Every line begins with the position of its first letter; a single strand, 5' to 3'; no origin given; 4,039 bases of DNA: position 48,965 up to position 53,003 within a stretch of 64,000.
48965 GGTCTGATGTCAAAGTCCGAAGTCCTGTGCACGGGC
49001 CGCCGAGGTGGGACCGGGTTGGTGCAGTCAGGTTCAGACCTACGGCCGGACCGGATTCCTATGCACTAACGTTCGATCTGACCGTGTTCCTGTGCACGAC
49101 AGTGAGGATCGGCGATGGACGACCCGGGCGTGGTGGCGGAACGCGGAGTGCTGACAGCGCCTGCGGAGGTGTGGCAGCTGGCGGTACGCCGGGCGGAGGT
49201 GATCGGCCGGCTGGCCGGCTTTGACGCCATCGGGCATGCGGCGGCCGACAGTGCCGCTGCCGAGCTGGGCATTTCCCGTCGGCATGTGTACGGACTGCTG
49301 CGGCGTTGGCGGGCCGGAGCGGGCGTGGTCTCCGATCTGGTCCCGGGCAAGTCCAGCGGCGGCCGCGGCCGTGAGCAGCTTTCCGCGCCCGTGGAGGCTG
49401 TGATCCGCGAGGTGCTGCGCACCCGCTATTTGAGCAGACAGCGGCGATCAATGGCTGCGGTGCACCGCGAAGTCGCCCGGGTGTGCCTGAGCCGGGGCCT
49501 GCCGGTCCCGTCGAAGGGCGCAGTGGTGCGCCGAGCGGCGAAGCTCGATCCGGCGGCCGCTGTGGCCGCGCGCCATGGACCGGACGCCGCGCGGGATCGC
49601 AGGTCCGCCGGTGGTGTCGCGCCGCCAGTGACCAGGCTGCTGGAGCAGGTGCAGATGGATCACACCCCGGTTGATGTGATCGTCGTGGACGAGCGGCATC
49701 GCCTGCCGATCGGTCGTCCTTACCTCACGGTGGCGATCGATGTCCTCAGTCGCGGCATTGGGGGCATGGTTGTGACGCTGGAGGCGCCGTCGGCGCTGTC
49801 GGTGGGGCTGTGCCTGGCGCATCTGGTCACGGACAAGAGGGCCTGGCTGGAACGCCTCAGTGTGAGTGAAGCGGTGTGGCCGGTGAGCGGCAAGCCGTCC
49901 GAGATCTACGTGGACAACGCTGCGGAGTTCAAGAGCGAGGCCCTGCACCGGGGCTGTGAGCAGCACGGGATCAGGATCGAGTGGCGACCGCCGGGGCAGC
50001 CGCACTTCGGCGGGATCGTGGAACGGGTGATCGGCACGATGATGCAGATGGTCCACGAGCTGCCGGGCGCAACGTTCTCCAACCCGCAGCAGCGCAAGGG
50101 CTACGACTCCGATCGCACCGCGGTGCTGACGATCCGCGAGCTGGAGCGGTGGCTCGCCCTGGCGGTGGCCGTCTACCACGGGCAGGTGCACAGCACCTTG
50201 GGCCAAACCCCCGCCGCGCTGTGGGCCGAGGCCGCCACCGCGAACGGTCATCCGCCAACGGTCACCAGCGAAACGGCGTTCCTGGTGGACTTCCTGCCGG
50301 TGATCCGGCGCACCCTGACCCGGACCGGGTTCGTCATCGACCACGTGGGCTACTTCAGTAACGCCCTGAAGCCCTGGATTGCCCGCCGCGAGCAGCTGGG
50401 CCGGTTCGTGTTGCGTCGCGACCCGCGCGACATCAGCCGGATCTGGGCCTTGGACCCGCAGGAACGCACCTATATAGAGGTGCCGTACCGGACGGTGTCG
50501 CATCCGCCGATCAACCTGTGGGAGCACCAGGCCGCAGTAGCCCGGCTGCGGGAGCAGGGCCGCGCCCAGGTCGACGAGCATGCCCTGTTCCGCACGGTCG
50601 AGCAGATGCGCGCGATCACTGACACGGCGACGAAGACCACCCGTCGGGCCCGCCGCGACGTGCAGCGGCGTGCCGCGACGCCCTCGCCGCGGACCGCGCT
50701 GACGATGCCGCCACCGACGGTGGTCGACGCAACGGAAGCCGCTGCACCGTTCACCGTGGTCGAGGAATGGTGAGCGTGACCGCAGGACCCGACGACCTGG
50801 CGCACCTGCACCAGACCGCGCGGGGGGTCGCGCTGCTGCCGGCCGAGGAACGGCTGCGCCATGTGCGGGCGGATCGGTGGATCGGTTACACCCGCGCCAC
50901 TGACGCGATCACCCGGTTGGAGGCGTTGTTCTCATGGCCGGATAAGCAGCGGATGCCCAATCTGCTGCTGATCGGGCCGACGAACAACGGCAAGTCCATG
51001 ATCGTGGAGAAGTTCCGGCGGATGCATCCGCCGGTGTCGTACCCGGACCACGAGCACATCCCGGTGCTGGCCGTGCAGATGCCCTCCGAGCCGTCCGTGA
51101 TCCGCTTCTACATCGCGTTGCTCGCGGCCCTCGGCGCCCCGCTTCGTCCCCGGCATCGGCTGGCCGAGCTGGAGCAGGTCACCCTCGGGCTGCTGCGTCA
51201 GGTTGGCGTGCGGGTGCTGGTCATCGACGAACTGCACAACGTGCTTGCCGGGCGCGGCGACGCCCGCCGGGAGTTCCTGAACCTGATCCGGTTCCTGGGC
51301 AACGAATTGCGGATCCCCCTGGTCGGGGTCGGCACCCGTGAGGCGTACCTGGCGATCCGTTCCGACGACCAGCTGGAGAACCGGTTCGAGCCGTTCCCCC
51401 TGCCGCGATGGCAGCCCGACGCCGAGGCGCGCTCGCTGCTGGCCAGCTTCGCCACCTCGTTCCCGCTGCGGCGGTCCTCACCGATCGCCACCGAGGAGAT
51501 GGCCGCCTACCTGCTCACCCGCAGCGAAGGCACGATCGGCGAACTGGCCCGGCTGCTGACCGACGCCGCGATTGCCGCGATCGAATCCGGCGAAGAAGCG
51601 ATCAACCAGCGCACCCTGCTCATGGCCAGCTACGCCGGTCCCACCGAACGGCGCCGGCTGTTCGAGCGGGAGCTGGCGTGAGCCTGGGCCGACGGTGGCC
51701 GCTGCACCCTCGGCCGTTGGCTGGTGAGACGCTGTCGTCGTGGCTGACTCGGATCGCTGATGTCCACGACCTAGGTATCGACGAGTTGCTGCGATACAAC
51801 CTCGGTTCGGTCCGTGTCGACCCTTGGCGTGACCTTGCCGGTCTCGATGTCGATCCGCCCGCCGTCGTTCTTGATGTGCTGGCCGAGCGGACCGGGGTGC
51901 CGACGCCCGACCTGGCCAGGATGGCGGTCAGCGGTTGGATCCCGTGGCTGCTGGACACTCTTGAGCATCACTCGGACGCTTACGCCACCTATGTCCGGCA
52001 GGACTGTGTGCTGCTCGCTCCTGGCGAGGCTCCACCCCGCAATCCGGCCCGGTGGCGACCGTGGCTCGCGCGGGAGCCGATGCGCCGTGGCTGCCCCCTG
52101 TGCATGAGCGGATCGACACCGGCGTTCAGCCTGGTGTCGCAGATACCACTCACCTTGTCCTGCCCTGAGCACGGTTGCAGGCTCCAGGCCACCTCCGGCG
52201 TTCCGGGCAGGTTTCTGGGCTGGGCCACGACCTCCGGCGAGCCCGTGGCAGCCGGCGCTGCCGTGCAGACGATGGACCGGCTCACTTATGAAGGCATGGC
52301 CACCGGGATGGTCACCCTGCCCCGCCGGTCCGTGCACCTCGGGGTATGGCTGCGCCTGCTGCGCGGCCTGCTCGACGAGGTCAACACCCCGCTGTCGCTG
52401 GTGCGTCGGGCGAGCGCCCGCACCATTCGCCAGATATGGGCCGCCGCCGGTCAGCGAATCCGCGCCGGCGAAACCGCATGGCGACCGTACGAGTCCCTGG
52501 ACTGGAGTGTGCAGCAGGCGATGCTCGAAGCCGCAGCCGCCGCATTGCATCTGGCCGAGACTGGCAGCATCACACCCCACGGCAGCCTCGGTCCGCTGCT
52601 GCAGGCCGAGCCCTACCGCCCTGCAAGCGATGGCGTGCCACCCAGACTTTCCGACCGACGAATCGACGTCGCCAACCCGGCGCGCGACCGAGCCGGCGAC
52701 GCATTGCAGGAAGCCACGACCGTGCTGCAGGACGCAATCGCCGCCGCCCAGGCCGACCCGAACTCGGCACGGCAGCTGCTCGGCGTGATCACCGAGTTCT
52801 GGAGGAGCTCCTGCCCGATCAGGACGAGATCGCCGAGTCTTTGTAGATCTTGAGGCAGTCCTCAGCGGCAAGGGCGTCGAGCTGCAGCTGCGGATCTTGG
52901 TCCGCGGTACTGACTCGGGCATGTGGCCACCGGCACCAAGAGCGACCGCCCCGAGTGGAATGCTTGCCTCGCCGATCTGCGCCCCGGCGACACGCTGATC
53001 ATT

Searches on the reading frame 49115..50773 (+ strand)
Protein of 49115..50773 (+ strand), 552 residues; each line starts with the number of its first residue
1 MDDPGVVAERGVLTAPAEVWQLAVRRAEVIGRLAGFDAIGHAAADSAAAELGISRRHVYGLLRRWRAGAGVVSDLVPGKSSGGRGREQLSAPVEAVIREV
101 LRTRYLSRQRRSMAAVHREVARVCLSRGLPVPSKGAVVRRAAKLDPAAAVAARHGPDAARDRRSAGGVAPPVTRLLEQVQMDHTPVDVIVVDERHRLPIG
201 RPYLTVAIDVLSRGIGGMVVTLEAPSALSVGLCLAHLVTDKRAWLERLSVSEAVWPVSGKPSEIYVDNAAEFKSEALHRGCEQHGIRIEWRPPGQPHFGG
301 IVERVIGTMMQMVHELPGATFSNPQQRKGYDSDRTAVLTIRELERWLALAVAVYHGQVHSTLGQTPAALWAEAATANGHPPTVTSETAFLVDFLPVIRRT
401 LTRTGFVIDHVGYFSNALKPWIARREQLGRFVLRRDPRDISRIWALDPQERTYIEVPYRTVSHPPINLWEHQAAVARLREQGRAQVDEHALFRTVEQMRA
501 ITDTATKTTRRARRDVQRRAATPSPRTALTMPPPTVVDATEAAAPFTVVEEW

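Call 4: search_protein_families(library=pfam, proteins=[window:49115-50773:+], max_evalue=0.01)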
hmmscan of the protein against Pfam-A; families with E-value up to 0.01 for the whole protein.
window:49115-50773:+ (552 aa): 7 families
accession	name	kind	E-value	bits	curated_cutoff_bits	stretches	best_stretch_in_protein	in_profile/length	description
PF09299.17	Mu-transpos_C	-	2.6e-08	34.2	21.7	1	393-454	4-59/61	Mu transposase, C-terminal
PF00665.32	rve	-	3.7e-06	27.6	32.6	1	179-296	8-102/102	Integrase core domain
PF13518.12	HTH_28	-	1.4e-05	25.5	25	1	26-77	2-46/52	Helix-turn-helix domain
PF13551.12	HTH_29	-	5.9e-05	23.5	28.1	1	45-95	16-64/64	Winged helix-turn helix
PF09039.17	HTH_Tnp_Mu_2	-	0.00021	21.8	20.5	1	75-159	16-99/109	Mu DNA binding, I gamma subdomain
PF13384.12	HTH_23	-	0.00086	19.5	24.6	1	46-68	22-45/50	Homeodomain-like domain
PF13683.12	rve_3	-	0.0073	16.5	26.5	0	284-318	1-35/67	Integrase core domain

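Call 44: search_protein_families(library=ncbifam, proteins=[window:49115-50773:+], max_evalue=0.01)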
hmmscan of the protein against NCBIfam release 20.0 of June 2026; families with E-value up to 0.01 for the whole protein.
window:49115-50773:+ (552 aa): 4 families
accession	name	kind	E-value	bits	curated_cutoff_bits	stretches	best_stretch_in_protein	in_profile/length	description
NF033577.2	transpos_IS481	equivalog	1.1e-14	54.6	224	1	45-367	17-281/284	IS481 family transposase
NF033546.1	transpos_IS21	equivalog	2.2e-09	37.3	160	2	46-196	13-135/294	IS21 family transposase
NF033545.0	transpos_IS630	equivalog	1.5e-05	24.6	100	1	45-298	16-262/299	IS630 family transposase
NF033516.0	transpos_IS3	equivalog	0.00011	21.5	160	1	156-309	186-324/369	IS3 family transposase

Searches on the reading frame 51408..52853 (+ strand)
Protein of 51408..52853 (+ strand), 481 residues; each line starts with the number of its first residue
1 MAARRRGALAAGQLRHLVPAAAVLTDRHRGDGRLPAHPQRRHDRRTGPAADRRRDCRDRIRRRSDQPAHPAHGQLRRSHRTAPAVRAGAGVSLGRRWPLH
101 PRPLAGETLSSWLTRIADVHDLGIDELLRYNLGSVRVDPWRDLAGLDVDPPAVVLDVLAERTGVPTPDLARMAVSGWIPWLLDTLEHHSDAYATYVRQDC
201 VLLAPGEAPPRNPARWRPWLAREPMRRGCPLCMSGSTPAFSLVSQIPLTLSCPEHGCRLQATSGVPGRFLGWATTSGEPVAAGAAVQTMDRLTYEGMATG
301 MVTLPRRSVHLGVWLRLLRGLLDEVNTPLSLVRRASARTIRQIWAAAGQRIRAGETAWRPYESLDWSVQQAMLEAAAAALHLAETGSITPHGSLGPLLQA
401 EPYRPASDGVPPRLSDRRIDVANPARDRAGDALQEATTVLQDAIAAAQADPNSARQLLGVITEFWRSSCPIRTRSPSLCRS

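Call 4: search_protein_families(library=pfam, proteins=[window:51408-52853:+], max_evalue=0.01)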
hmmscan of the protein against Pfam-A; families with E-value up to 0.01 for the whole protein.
window:51408-52853:+ (481 aa): 1 family
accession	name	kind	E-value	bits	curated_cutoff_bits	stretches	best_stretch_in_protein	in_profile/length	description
PF06527.16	TniQ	-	2e-17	64.6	27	1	98-259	1-142/142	TniQ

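Call 76: find_related_loci(query=window:51678-52853:+, collection=metagenome_contigs, flank=8000)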
Query window:51678-52853:+ (391 aa) in metagenome_contigs; peptide patterns used: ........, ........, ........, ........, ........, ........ (x = any residue, [..] = any of these).
291 stretches matched a pattern; 2 encode a relative of the query (tblastn E <= 1e-3); 2 distinct loci.
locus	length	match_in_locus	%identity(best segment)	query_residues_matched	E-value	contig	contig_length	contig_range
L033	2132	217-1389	82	1-391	0e+0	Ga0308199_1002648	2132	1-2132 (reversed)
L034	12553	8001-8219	34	11-82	8e-6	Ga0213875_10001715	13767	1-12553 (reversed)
